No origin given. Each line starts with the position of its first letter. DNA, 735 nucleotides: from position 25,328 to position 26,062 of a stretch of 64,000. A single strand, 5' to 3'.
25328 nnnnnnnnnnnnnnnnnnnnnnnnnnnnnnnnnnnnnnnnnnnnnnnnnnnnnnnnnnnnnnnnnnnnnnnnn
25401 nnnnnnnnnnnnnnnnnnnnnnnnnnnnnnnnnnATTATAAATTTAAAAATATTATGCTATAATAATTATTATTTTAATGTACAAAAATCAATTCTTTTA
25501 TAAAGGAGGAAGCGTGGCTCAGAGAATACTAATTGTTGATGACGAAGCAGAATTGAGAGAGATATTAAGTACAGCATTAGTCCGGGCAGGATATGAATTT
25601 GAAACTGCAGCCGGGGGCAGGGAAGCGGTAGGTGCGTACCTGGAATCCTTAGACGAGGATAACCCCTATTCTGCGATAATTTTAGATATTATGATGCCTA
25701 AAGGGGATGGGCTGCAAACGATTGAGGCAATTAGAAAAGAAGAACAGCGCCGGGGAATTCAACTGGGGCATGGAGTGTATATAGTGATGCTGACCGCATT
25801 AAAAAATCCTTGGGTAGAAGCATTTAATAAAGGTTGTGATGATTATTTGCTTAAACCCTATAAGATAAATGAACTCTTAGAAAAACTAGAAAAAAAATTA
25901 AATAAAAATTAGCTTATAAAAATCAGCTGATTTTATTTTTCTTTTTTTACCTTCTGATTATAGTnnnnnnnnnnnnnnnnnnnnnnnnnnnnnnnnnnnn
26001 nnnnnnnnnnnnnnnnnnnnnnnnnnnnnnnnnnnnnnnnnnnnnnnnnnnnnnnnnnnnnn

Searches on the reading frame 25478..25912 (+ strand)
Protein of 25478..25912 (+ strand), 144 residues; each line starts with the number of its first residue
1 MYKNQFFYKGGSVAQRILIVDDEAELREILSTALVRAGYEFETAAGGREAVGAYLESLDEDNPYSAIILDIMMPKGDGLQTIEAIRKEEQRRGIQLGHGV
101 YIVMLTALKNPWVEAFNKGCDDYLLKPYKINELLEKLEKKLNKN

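Call 10: search_protein_families(library=pfam, proteins=[window:25478-25912:+])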
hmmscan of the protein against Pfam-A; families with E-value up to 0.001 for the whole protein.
window:25478-25912:+ (144 aa): 1 family
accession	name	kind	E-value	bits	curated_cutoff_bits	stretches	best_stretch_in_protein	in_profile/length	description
PF00072.30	Response_reg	-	1.7e-20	73.6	30.2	1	17-137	1-110/111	Response regulator receiver domain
